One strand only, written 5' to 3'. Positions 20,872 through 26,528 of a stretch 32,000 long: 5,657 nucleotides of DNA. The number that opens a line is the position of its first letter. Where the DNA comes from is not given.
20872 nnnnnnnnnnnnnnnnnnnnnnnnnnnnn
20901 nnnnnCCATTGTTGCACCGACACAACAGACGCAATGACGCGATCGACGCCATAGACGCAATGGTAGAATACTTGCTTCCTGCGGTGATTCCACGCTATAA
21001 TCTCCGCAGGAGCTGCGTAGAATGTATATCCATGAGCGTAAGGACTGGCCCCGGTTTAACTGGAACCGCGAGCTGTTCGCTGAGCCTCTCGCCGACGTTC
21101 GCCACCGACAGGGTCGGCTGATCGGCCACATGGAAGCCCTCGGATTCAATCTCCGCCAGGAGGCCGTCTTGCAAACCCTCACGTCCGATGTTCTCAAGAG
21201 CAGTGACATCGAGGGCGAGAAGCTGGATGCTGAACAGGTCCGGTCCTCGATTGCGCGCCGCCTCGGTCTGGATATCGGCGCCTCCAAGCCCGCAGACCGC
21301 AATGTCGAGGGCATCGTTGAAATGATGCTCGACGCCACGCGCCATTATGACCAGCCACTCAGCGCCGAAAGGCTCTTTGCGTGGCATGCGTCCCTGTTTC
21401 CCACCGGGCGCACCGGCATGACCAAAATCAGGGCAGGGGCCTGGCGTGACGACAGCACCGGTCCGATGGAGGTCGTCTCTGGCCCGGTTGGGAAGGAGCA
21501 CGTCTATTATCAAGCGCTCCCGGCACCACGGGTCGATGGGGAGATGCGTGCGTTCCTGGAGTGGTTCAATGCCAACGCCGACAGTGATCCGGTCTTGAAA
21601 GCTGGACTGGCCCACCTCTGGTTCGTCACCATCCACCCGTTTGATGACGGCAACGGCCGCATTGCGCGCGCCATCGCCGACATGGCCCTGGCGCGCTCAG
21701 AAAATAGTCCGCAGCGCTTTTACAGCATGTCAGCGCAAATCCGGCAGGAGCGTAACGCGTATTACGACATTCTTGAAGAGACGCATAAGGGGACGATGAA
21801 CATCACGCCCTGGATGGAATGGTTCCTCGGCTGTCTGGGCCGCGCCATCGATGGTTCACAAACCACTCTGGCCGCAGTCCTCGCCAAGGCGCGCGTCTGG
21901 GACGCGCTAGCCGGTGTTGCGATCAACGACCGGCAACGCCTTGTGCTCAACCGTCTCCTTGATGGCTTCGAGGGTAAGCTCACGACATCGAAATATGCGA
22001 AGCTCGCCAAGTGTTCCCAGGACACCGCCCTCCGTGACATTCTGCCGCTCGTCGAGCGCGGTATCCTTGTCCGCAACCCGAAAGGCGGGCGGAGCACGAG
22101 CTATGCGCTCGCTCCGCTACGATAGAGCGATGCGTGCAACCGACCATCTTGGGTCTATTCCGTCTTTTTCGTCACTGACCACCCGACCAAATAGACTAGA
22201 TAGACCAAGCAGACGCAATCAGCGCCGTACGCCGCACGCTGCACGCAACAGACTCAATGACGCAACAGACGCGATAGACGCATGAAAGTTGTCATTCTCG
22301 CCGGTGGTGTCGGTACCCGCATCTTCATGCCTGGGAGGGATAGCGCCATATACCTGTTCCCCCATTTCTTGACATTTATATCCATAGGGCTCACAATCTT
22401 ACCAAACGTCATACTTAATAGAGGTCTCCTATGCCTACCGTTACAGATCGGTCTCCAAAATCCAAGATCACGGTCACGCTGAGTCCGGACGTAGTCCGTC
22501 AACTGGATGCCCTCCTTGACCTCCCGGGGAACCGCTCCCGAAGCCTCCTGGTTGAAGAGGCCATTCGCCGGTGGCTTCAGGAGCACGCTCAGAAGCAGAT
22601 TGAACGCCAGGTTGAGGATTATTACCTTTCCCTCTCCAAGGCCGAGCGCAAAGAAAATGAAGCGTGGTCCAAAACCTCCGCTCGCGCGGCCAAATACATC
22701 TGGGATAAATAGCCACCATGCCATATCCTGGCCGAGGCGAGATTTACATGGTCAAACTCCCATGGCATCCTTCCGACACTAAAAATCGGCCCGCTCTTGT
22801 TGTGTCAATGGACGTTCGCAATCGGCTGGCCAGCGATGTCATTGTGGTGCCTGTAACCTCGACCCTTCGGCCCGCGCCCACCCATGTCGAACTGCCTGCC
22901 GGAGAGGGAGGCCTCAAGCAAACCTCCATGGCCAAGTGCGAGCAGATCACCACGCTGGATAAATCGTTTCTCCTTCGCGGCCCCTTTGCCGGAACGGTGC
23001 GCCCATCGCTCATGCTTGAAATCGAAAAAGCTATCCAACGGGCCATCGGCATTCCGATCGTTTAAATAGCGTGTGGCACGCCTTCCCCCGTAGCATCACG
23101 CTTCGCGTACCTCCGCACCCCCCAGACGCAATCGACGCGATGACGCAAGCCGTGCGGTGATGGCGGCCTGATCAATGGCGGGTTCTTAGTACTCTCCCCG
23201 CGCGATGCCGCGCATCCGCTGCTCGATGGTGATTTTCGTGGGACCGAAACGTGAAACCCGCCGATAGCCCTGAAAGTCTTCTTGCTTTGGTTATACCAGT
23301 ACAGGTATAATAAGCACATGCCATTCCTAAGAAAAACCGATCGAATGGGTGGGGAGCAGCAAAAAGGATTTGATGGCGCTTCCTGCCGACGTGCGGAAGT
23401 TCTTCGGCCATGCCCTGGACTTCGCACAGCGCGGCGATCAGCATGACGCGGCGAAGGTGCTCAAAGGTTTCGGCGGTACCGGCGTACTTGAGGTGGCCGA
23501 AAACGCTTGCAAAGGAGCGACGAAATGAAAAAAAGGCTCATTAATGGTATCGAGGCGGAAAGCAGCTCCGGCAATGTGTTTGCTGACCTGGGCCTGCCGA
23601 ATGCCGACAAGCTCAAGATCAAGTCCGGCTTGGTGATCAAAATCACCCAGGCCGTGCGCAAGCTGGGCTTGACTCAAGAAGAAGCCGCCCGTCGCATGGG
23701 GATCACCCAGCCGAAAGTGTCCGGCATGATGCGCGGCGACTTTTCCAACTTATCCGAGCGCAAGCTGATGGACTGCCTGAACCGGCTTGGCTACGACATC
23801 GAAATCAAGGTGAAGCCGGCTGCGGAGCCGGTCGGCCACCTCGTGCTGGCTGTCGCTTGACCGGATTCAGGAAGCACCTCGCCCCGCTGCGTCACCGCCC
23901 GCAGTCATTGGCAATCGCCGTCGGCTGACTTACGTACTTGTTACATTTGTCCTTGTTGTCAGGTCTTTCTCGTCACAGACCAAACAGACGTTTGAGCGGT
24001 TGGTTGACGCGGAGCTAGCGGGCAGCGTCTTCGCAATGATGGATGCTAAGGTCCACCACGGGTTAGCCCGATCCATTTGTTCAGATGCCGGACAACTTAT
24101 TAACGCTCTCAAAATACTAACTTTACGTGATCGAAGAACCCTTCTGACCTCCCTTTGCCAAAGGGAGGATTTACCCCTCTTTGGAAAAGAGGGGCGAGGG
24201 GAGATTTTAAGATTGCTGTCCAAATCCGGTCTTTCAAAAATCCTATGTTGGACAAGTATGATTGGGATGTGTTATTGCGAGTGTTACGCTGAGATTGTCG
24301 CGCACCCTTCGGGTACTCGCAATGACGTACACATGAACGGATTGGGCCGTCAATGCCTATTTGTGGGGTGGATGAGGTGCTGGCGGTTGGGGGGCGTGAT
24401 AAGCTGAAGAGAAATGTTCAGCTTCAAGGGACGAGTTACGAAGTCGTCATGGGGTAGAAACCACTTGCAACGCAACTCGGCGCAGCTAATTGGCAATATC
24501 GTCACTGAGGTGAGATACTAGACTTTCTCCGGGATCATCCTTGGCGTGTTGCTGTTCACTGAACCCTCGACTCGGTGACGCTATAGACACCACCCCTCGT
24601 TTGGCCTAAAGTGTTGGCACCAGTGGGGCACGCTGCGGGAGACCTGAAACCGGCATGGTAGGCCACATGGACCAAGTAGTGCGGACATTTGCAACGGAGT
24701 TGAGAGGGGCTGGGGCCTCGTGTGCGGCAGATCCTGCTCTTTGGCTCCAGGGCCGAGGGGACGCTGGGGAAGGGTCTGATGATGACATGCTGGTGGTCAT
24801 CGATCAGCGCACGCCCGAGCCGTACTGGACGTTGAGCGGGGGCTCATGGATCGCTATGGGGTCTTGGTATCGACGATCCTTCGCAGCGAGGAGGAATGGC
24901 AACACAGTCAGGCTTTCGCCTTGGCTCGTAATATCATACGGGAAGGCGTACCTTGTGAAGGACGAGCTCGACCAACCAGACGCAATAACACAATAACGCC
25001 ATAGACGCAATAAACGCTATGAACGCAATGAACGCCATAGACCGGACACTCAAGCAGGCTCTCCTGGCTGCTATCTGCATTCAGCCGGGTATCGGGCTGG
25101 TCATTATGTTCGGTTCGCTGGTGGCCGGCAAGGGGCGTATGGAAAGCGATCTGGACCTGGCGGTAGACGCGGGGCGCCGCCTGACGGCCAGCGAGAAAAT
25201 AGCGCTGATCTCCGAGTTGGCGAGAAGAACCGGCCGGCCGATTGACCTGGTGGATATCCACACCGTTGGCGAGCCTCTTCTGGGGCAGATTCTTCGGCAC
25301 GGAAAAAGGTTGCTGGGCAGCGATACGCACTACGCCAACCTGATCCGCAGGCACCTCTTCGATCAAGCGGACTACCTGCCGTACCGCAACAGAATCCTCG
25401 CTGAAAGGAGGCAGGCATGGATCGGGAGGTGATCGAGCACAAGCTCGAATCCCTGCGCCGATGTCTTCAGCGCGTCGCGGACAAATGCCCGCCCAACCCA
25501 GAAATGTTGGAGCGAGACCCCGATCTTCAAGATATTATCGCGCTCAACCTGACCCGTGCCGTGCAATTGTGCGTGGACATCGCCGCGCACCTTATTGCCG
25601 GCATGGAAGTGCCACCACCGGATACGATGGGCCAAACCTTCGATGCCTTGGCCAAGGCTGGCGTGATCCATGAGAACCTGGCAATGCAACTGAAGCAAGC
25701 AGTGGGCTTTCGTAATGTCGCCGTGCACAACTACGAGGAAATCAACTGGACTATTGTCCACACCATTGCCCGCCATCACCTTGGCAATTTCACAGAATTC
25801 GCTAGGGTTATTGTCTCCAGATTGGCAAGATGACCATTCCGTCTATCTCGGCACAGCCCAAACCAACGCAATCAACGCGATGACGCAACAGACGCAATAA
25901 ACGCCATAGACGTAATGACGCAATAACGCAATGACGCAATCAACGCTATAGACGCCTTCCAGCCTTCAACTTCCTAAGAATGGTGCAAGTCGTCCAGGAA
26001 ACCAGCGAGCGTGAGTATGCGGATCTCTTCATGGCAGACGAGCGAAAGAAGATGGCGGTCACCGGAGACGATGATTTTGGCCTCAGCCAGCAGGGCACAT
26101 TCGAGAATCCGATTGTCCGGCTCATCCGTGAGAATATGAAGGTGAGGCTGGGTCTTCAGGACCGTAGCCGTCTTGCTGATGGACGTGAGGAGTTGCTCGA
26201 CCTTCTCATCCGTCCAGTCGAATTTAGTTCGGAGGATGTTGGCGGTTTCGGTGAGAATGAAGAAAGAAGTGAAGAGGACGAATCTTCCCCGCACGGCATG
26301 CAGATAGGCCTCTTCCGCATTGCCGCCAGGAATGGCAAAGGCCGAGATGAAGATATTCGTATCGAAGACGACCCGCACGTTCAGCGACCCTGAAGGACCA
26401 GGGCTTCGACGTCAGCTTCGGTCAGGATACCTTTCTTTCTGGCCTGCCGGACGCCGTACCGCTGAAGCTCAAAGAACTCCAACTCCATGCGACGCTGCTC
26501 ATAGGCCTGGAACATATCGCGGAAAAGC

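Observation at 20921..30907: Eleven co-oriented ACGC-core tandem-repeat arrays partition a ~10 kb toxin-antitoxin cassette island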

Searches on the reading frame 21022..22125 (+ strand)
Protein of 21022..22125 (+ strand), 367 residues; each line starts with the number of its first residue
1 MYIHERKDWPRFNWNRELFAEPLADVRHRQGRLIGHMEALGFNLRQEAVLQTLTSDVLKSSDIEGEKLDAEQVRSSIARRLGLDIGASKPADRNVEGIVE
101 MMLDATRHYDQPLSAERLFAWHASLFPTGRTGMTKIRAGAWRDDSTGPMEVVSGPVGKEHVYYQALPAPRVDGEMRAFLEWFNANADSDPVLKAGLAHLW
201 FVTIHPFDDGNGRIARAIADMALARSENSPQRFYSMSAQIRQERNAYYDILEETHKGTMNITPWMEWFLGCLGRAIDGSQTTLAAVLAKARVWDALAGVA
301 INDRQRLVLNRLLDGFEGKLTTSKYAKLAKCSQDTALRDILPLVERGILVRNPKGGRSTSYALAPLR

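Call 6: search_protein_families(library=pfam, proteins=[window:21022-22125:+], max_evalue=0.01)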
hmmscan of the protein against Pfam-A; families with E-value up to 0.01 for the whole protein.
window:21022-22125:+ (367 aa): 2 families
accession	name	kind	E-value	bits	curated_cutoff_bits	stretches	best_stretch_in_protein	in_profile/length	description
PF13776.11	DUF4172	-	4.7e-34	117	25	1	2-83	1-82/82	Domain of unknown function (DUF4172)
PF02661.23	Fic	-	1.2e-15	58.6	24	1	112-223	1-93/93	Fic/DOC family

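Call 11: find_encoding_contigs(protein=window:21022-22125:+, flank=10000, max_places=8)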
Protein window:21022-22125:+ (367 aa): 5 contigs read that carry it; 3 places shown.
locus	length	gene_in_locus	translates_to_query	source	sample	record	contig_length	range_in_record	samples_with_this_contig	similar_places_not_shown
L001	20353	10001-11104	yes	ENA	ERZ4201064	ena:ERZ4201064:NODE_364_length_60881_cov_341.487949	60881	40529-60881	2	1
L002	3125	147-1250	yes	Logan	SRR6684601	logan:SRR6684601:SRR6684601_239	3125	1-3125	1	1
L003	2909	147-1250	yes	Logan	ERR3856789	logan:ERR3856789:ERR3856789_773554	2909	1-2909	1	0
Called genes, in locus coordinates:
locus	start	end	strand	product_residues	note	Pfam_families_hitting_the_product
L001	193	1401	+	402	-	PF03486:HI0933_like, PF22780:HI0933_like_1st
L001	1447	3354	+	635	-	PF00005:ABC_tran, PF00006:ATP-synt_ab (faint), PF02463:SMC_N (faint), PF13175:AAA_15 (faint), PF13191:AAA_16 (faint), PF12848:ABC_tran_Xtn, PF00005:ABC_tran, PF16326:ABC_tran_CTD, +8 more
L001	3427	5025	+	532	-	PF00005:ABC_tran, PF02367:TsaE (faint), PF02463:SMC_N (faint), PF03193:RsgA_GTPase (faint), PF13555:AAA_29 (faint), PF01926:MMR_HSR1 (faint), PF12848:ABC_tran_Xtn, PF00005:ABC_tran, +4 more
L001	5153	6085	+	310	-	PF07992:Pyr_redox_2, PF13738:Pyr_redox_3 (weak)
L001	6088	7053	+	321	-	PF06258:Mito_fiss_Elm1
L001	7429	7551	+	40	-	-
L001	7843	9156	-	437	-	PF00083:Sugar_tr, PF07690:MFS_1, PF00083:Sugar_tr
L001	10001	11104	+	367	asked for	PF13776:DUF4172, PF02661:Fic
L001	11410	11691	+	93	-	PF01402:RHH_1 (weak)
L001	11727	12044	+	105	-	PF02452:PemK_toxin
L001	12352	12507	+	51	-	-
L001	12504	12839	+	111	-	PF13744:HTH_37, PF01381:HTH_3 (weak)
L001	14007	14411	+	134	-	PF01909:NTP_transf_2 (weak), PF18765:Polbeta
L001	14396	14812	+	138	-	PF01934:HepT-like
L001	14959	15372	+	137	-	-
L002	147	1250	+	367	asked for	PF13776:DUF4172, PF02661:Fic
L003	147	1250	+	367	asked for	PF13776:DUF4172, PF02661:Fic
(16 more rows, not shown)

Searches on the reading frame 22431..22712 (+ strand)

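Call 6: search_protein_families(library=pfam, proteins=[window:22431-22712:+], max_evalue=0.01)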
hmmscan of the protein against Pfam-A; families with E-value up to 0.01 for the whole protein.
window:22431-22712:+ (93 aa): 3 families
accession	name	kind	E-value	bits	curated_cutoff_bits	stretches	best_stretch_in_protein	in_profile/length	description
PF01402.27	RHH_1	-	2.5e-06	27.7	20.5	1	13-49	2-37/39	Ribbon-helix-helix protein, copG family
PF22782.1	SDE2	-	0.0092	17.3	26.4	1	24-78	24-82/100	Splicing regulator SDE2, SDE2 domain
PF17723.7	RHH_8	-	0.0094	16.5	25.4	0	10-70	3-64/119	Ribbon-Helix-Helix transcriptional regulator family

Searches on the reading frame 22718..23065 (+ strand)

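Call 6: search_protein_families(library=pfam, proteins=[window:22718-23065:+], max_evalue=0.01)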
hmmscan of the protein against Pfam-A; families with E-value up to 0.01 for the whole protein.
window:22718-23065:+ (115 aa): 1 family
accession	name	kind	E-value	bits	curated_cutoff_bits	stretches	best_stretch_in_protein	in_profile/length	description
PF02452.23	PemK_toxin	-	5.5e-23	81.7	23.1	1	6-109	2-108/109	PemK-like, MazF-like toxin of type II toxin-antitoxin system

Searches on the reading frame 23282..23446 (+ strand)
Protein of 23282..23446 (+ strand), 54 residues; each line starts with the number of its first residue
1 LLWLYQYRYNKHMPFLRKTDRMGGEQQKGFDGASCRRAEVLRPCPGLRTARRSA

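Call 6: search_protein_families(library=pfam, proteins=[window:23282-23446:+], max_evalue=0.01)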
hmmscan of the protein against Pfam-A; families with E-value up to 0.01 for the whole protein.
window:23282-23446:+ (54 aa): 0 families

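Call 84: search_protein_families(library=pfam, proteins=[window:23282-23446:+], max_evalue=0.5)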
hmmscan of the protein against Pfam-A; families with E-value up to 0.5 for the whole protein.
window:23282-23446:+ (54 aa): 0 families

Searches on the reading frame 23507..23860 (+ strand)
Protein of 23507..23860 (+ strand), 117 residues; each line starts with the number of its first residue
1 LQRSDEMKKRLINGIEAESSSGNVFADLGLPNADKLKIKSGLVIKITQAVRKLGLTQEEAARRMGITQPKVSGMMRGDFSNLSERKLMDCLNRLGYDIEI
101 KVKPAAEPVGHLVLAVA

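Call 6: search_protein_families(library=pfam, proteins=[window:23507-23860:+], max_evalue=0.01)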
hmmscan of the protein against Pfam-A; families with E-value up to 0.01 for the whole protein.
window:23507-23860:+ (117 aa): 5 families
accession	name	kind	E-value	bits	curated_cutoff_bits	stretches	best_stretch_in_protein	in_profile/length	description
PF13744.12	HTH_37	-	1.1e-26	92.8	27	1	24-103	1-80/80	Helix-turn-helix domain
PF01381.28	HTH_3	-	3e-07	30.8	23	1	50-99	5-53/55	Helix-turn-helix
PF13560.12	HTH_31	-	9.1e-05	23.1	27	1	52-94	12-54/64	Helix-turn-helix domain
PF17762.8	HTH_ParB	-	0.003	18.1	22.6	1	47-76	13-42/102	ParB HTH domain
PF00126.33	HTH_1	-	0.0061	16.9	26.6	0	58-76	17-35/60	Bacterial regulatory helix-turn-helix protein, lysR family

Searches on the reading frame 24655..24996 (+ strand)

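Call 6: search_protein_families(library=pfam, proteins=[window:24655-24996:+], max_evalue=0.01)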
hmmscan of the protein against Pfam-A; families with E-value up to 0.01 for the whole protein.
window:24655-24996:+ (113 aa): 0 families

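Call 84: search_protein_families(library=pfam, proteins=[window:24655-24996:+], max_evalue=0.5)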
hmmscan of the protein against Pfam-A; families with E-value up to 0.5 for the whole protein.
window:24655-24996:+ (113 aa): 1 family
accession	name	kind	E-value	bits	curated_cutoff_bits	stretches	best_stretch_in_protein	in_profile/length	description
PF01909.29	NTP_transf_2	-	0.23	12.3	21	1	34-55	25-46/93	Nucleotidyltransferase domain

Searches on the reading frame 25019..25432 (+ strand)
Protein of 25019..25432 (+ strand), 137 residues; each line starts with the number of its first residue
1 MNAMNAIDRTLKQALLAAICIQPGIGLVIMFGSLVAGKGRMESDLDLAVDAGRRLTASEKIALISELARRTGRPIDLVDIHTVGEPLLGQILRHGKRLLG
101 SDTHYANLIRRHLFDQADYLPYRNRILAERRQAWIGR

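Call 6: search_protein_families(library=pfam, proteins=[window:25019-25432:+], max_evalue=0.01)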
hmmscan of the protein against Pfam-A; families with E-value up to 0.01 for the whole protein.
window:25019-25432:+ (137 aa): 3 families
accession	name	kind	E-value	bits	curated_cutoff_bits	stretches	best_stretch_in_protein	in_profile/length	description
PF18765.7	Polbeta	-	3.1e-14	53.3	26.9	1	23-103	11-92/93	Polymerase beta, Nucleotidyltransferase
PF01909.29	NTP_transf_2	-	1.5e-05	25.7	21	1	25-78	14-72/93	Nucleotidyltransferase domain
PF22600.2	MTPAP-like_central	-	0.0033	18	27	1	22-54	37-68/139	Poly(A) RNA polymerase, mitochondrial-like, central palm domain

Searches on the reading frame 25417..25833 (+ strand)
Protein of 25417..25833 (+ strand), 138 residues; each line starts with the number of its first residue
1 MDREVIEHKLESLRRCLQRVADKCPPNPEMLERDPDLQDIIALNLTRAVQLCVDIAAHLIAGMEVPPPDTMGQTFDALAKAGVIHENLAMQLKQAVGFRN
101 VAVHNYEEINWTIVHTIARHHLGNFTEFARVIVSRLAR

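Call 6: search_protein_families(library=pfam, proteins=[window:25417-25833:+], max_evalue=0.01)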
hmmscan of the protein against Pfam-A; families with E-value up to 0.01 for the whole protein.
window:25417-25833:+ (138 aa): 2 families
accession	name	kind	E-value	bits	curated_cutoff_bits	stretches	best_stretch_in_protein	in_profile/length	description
PF01934.22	HepT-like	-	2.5e-26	92.2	23.5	1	15-132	3-120/120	Ribonuclease HepT-like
PF20797.2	HepT-like_2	-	0.0032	18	27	1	81-122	51-93/110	HepT-like protein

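Call 26: find_encoding_contigs(protein=window:25417-25833:+, flank=10000, max_places=10)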
Protein window:25417-25833:+ (138 aa): 21 contigs read that carry it; 10 places shown.
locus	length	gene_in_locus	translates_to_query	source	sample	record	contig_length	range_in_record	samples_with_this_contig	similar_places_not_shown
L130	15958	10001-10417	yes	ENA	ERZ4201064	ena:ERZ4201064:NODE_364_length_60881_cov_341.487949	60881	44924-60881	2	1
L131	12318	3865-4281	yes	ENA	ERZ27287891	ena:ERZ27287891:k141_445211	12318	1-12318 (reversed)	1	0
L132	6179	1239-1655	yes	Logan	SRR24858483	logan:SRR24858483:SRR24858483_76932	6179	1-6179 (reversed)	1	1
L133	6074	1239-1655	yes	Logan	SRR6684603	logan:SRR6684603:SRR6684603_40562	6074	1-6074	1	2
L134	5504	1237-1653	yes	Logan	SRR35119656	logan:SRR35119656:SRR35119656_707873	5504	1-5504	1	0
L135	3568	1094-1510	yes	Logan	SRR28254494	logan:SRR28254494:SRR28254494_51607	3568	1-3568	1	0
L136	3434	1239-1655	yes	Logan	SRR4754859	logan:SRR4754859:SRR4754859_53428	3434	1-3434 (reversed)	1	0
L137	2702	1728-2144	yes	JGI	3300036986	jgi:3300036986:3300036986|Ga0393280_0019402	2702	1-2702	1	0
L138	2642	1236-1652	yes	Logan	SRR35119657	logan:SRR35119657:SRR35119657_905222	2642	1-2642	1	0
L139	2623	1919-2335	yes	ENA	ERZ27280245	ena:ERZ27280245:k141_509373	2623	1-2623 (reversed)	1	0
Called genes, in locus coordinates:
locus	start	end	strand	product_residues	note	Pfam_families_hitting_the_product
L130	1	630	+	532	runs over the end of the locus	PF00005:ABC_tran, PF02367:TsaE (faint), PF02463:SMC_N (faint), PF03193:RsgA_GTPase (faint), PF13555:AAA_29 (faint), PF01926:MMR_HSR1 (faint), PF12848:ABC_tran_Xtn, PF00005:ABC_tran, +4 more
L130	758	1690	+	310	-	PF07992:Pyr_redox_2, PF13738:Pyr_redox_3 (weak)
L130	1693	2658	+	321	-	PF06258:Mito_fiss_Elm1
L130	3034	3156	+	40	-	-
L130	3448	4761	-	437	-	PF00083:Sugar_tr, PF07690:MFS_1, PF00083:Sugar_tr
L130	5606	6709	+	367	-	PF13776:DUF4172, PF02661:Fic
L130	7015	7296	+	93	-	PF01402:RHH_1 (weak)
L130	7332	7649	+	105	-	PF02452:PemK_toxin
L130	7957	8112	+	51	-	-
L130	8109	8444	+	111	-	PF13744:HTH_37, PF01381:HTH_3 (weak)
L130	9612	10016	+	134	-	PF01909:NTP_transf_2 (weak), PF18765:Polbeta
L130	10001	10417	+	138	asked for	PF01934:HepT-like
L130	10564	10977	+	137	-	-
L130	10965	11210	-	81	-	-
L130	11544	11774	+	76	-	-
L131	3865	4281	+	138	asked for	PF01934:HepT-like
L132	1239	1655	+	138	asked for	PF01934:HepT-like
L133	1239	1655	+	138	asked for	PF01934:HepT-like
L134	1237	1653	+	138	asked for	PF01934:HepT-like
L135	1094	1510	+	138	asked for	PF01934:HepT-like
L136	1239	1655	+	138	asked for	PF01934:HepT-like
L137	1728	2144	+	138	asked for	PF01934:HepT-like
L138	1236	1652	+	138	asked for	PF01934:HepT-like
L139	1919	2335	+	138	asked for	PF01934:HepT-like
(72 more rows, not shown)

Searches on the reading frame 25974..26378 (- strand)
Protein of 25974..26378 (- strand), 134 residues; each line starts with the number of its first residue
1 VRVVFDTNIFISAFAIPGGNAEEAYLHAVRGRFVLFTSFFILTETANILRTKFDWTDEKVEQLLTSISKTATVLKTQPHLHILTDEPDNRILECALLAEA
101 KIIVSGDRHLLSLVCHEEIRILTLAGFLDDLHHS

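Call 6: search_protein_families(library=pfam, proteins=[window:25974-26378:-], max_evalue=0.01)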
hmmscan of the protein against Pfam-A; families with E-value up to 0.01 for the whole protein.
window:25974-26378:- (134 aa): 3 families
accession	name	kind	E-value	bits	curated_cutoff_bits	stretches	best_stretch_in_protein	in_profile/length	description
PF13470.12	PIN_3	-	3.6e-15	57.2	27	1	2-109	1-115/115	PIN domain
PF01850.27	PIN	-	0.0012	19.8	23.6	1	3-111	1-97/120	PIN domain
PF13638.12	PIN_4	-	0.0016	19.2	21.9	0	50-110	53-117/132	PIN domain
